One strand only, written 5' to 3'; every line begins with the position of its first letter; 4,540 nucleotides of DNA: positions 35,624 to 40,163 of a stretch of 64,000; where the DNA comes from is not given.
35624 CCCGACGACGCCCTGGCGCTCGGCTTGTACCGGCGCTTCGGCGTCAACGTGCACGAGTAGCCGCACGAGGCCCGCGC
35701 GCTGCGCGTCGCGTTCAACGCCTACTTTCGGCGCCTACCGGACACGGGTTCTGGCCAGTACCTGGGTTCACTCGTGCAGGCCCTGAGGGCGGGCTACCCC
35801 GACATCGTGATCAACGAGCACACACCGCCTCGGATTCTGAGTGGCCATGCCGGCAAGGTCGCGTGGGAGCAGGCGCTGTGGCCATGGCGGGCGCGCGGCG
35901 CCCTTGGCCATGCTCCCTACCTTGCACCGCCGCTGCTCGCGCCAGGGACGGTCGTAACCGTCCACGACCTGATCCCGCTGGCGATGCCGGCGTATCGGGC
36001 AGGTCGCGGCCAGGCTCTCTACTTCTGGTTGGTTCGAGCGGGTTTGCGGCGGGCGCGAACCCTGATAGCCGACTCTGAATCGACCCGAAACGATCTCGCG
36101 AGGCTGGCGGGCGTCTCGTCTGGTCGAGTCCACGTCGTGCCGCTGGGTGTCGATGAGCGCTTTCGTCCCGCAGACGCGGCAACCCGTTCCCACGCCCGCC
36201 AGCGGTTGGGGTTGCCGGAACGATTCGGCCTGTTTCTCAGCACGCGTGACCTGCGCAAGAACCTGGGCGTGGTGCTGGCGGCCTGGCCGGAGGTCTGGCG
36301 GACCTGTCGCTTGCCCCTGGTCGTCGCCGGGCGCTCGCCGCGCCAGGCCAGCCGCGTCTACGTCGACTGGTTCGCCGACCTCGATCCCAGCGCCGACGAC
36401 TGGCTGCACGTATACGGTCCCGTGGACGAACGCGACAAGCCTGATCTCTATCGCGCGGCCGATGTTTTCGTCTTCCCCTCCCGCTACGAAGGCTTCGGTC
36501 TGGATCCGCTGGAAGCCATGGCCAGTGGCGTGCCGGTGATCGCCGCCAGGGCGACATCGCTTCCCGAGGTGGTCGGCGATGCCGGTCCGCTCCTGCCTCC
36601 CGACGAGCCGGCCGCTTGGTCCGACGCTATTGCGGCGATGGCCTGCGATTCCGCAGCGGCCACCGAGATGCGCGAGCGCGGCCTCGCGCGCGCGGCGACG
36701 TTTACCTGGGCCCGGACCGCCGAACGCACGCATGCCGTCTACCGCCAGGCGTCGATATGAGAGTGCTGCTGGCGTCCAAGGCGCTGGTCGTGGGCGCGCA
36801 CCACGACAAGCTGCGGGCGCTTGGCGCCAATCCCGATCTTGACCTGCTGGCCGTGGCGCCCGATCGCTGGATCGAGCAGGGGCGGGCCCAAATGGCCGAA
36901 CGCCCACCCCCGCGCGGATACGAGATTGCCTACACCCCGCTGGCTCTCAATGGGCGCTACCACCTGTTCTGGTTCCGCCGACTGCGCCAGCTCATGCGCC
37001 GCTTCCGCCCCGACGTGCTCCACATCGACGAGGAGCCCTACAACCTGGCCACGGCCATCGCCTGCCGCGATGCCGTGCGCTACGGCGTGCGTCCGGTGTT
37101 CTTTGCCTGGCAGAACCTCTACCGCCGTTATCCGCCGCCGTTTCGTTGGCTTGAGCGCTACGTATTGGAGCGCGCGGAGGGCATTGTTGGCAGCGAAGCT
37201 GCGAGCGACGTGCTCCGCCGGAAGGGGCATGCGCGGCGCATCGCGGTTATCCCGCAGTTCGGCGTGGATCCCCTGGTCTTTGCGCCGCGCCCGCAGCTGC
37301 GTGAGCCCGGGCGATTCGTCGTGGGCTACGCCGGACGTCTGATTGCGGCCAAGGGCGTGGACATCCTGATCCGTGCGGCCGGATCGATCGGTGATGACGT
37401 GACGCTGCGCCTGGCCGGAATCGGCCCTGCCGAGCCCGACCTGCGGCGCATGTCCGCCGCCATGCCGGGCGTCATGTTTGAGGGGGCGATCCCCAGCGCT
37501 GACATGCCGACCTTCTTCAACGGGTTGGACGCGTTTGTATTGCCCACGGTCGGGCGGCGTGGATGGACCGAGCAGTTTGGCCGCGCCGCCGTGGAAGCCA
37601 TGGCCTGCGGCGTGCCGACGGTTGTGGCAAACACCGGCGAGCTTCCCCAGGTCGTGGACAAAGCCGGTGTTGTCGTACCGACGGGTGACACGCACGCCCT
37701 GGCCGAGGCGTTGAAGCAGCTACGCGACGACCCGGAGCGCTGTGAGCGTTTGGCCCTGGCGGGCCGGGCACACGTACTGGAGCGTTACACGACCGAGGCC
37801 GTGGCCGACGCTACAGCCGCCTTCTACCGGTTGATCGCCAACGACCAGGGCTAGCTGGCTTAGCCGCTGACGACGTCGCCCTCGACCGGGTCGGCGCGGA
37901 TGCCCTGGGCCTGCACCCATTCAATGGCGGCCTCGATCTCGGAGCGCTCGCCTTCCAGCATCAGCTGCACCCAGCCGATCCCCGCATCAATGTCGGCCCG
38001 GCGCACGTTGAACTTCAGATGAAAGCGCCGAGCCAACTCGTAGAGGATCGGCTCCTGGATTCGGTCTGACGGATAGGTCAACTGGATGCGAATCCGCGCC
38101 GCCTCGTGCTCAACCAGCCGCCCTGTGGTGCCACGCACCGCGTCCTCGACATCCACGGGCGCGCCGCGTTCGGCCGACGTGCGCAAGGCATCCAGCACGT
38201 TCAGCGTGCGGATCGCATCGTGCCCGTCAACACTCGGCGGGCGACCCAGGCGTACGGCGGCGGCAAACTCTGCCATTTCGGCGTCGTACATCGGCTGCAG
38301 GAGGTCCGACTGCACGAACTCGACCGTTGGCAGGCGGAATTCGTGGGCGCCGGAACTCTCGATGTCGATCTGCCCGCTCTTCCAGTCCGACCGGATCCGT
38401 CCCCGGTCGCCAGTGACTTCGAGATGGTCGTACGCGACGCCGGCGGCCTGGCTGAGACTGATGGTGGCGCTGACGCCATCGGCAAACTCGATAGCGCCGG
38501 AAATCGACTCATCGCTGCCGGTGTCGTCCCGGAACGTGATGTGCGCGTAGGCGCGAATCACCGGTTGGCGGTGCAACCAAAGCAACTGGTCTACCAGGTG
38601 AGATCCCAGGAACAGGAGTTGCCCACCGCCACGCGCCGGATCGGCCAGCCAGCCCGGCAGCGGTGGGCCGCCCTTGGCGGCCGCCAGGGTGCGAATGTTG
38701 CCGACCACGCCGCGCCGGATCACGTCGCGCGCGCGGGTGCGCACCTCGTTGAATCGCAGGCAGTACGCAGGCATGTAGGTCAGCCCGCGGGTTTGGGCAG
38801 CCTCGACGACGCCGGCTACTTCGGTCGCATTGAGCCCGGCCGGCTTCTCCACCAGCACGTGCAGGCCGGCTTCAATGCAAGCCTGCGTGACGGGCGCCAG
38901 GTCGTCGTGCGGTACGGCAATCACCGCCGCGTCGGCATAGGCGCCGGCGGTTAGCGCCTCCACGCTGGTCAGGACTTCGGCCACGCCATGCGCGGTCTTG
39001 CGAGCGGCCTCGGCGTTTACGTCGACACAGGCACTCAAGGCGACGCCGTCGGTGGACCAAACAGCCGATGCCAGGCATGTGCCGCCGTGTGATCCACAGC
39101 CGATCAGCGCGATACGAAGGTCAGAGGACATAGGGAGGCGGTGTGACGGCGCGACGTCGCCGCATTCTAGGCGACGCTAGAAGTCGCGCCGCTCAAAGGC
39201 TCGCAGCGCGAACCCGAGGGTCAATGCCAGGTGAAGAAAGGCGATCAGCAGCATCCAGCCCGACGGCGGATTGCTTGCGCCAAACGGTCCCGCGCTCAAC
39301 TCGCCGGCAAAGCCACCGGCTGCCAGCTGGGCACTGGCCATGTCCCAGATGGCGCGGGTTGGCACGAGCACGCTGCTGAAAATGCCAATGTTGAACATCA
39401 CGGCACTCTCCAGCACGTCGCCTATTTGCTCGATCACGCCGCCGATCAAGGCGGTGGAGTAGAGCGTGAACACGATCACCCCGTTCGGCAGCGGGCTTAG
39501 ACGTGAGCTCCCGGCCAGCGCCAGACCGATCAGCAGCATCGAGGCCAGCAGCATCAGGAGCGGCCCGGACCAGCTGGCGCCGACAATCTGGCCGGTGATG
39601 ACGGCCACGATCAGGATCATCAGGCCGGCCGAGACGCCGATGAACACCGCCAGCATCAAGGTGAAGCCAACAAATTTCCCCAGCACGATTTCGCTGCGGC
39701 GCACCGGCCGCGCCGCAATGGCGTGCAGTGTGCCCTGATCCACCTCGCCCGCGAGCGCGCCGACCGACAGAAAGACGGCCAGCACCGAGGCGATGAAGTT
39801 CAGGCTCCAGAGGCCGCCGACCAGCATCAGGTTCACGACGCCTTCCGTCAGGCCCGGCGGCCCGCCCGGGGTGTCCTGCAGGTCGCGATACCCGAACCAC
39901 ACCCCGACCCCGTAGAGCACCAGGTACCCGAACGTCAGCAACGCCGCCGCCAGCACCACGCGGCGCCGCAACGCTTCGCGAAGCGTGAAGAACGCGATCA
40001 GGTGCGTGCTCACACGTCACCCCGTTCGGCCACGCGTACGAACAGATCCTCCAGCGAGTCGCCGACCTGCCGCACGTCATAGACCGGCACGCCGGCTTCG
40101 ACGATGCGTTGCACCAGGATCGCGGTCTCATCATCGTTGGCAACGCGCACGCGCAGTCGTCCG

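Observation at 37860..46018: Eight-gene minus-strand envelope glycoconjugate operon with two tandem GT87/DUF2029 mannosyltransferase-like genes and an ABC-2 exporter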

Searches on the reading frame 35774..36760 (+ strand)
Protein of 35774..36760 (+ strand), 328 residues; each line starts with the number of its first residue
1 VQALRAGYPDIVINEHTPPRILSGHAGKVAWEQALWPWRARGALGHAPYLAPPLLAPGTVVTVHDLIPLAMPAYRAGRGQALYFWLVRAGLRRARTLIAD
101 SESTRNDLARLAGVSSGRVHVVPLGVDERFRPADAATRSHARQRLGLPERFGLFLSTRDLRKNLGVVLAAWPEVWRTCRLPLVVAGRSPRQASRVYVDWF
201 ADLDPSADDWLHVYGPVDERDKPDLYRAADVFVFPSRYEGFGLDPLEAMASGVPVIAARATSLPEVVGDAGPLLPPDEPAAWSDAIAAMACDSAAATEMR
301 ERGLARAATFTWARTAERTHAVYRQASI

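Call 9: search_protein_families(library=ncbifam, proteins=[window:35774-36760:+], max_evalue=0.001)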
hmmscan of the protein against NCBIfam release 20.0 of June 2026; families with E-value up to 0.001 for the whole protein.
window:35774-36760:+ (328 aa): 24 families
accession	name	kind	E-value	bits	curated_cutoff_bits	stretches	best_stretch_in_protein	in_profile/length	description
TIGR02149.1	glgA_Coryne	subfamily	2.7e-29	102.5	302.4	1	47-325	97-389/391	glycogen synthase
TIGR03449.1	mycothiol_MshA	equivalog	3.4e-29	102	462.5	1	93-326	164-403/406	D-inositol-3-phosphate glycosyltransferase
TIGR04047.1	MSMEG_0565_glyc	hypoth_equivalog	1.6e-27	96.6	259.85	1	91-324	136-372/373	MSMEG_0565 family glycosyltransferase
NF053787.1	GlcN_PG_synth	equivalog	3.3e-18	65.7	480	1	110-325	157-358/361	N-acetylglucosaminyl phosphatidylglycerol synthase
TIGR03088.1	stp2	hypoth_equivalog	2.4e-17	63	409.05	1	97-325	140-372/374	TIGR03088 family PEP-CTERM/XrtA system glycosyltransferase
NF041876.1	EPS_EpsE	equivalog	2.6e-16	59.8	400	1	207-317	274-387/389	exopolysaccharide biosynthesis GT4 family glycosyltransferase EpsE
TIGR03999.1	thiol_BshA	equivalog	8.3e-15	54.6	273.7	1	86-325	137-372/375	N-acetyl-alpha-D-glucosaminyl L-malate synthase BshA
NF038295.1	EPS_HpsP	equivalog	4.4e-13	49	550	1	113-325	173-386/388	hormogonium polysaccharide biosynthesis glycosyltransferase HpsP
NF047684.1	TeichurnBiosyTuaC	equivalog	1.1e-10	41.1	550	1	90-323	161-386/391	teichuronic acid biosynthesis protein TuaC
TIGR04063.1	stp3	hypoth_equivalog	2.3e-10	39.9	442.05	1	91-326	155-395/397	TIGR04063 family PEP-CTERM/XrtA system glycosyltransferase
TIGR04157.1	glyco_rSAM_CFB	subfamily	3.3e-09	36.2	400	1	92-269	168-341/406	TIGR04157 family glycosyltransferase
TIGR02095.1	glgA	subfamily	7.1e-08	31.5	328.45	1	159-325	304-476/477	glycogen/starch synthase, ADP-glucose type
NF041010.1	glycosy_Agl16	equivalog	9.7e-08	31.2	575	1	85-325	125-350/352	glycosylation protein Agl16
NF038255.1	exopoly_VpsD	equivalog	1.6e-07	30.6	300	1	213-260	267-314/381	VpsD family glycosyltransferase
NF038298.1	EPS_HpsO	equivalog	4.8e-07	28.9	575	1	239-324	299-385/388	hormogonium polysaccharide biosynthesis glycosyltransferase HpsO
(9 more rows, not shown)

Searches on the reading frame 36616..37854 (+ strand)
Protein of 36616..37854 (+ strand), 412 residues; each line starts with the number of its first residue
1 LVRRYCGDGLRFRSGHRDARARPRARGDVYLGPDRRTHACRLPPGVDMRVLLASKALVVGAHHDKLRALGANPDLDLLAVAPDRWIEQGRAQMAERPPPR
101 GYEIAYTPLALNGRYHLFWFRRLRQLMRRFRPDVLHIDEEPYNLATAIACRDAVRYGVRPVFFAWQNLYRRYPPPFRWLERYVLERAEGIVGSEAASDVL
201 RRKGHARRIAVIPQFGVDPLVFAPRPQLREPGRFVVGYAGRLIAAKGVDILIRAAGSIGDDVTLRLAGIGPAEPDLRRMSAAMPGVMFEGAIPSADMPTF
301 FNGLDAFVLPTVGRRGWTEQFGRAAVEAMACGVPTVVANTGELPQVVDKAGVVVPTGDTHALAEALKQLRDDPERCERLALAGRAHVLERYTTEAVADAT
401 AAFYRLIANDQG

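Call 9: search_protein_families(library=ncbifam, proteins=[window:36616-37854:+], max_evalue=0.001)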
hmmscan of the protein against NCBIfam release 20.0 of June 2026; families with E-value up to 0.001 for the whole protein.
window:36616-37854:+ (412 aa): 23 families
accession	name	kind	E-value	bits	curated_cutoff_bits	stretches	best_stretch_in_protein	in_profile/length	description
NF038298.1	EPS_HpsO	equivalog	4.2e-54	183.8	575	1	48-406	1-386/388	hormogonium polysaccharide biosynthesis glycosyltransferase HpsO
NF041876.1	EPS_EpsE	equivalog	4.3e-21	75.6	400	1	208-398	187-387/389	exopolysaccharide biosynthesis GT4 family glycosyltransferase EpsE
TIGR03088.1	stp2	hypoth_equivalog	2.1e-18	66.5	409.05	1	230-405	191-371/374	TIGR03088 family PEP-CTERM/XrtA system glycosyltransferase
TIGR04063.1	stp3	hypoth_equivalog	1e-16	60.9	442.05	1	121-406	82-394/397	TIGR04063 family PEP-CTERM/XrtA system glycosyltransferase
TIGR02149.1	glgA_Coryne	subfamily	1.6e-16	60.5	302.4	1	233-407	204-390/391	glycogen synthase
NF053787.1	GlcN_PG_synth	equivalog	2.2e-16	59.6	480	1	108-407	58-359/361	N-acetylglucosaminyl phosphatidylglycerol synthase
TIGR03449.1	mycothiol_MshA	equivalog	4.4e-15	55.5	462.5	1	233-406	220-402/406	D-inositol-3-phosphate glycosyltransferase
TIGR04047.1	MSMEG_0565_glyc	hypoth_equivalog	2.7e-14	53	259.85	1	282-405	255-372/373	MSMEG_0565 family glycosyltransferase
NF047684.1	TeichurnBiosyTuaC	equivalog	2.8e-13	49.6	550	1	234-407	220-389/391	teichuronic acid biosynthesis protein TuaC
TIGR03999.1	thiol_BshA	equivalog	4.6e-13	48.8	273.7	1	318-407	282-373/375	N-acetyl-alpha-D-glucosaminyl L-malate synthase BshA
TIGR04005.1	wcaL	equivalog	6.2e-13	48.4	537.6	1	196-370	185-368/406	colanic acid biosynthesis glycosyltransferase WcaL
NF007640.0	PRK10307.1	subfamily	2.2e-11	43.3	276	1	232-397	228-397/411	WcaI family glycosyltransferase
NF038295.1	EPS_HpsP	equivalog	5.9e-10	38.7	550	1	179-407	147-387/388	hormogonium polysaccharide biosynthesis glycosyltransferase HpsP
NF041879.1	EPS_EpsH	equivalog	4.3e-07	29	800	1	192-409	196-418/431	exopolysaccharide biosynthesis glycosyltransferase EpsH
TIGR04157.1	glyco_rSAM_CFB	subfamily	4.7e-07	29.1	400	1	235-404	229-406/406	TIGR04157 family glycosyltransferase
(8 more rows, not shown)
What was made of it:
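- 35045..37854 (+): Convergent flank: PlsY-like gene (35045-35683), GT4a (35774-36760), GT4b (36757-37854). All NCBIfam hits are below equivalog cutoffs (call 9).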

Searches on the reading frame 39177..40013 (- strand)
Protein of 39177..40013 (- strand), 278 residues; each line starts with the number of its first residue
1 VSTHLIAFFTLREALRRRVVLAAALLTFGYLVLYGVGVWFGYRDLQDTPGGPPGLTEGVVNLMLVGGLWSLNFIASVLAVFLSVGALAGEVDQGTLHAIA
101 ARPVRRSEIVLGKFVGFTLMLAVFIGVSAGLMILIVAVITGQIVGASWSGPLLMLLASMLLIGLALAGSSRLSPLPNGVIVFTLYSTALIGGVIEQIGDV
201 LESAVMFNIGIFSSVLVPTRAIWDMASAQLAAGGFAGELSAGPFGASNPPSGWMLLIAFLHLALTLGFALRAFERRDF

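Call 5: search_protein_families(library=pfam, proteins=[window:39177-40013:-], max_evalue=0.01)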
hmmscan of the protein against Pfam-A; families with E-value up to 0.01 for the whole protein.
window:39177-40013:- (278 aa): 3 families
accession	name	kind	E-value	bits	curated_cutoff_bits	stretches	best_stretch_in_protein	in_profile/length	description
PF12679.13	ABC2_membrane_2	-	2.6e-12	47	27.2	1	70-277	73-282/283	ABC-2 family transporter protein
PF12730.13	ABC2_membrane_4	-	3.1e-06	27.7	27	1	70-167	55-149/179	ABC-2 family transporter protein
PF13346.12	ABC2_membrane_5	-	0.0059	16.6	25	0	73-192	41-159/205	ABC-2 family transporter protein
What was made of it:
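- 39177..40013 (-): ABC-2 permease of the ABC2_membrane_2 (NosY/GldF-like) type, 278 aa. PF12679 at 2.6e-12 (call 5).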

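Call 9: search_protein_families(library=ncbifam, proteins=[window:39177-40013:-], max_evalue=0.001)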
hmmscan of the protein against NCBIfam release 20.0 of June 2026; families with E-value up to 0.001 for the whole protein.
window:39177-40013:- (278 aa): 1 family
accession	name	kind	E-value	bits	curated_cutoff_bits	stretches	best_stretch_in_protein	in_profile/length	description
NF041647.1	ABC_perm_CPBP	equivalog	2.7e-05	23.1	435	1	79-164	205-290/636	ABC transporter permease subunit/CPBP intramembrane protease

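Call 66: search_solved_structures(query=window:39177-40013:-, max_evalue=1)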
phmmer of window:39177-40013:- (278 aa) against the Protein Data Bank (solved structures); distinct sequences matched with E-value up to 1: 1.
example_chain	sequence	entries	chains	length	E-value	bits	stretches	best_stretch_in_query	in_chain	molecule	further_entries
7o0y_D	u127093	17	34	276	0.03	16.8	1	9-273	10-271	Probable ABC transporter permease protein NosY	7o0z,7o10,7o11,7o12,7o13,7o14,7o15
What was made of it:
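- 39177..40013 (-): The only PDB sequence hit is NosY 7o0y_D, aligned over the full length, E 0.03 (call 66).
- On NosDFY-type ABC complex: The permease matches NosY at E 0.03 over its full length (call 66).
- Closest known: NosDFY. Same: The permease aligns with NosY over its full length (calls 5, 66).
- The permease's only PDB match is NosY, and the gene order (outer protein, ATPase, permease) is the same as in NosDFY (call 66). The permease is not Wzm-type (calls 5, 66).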
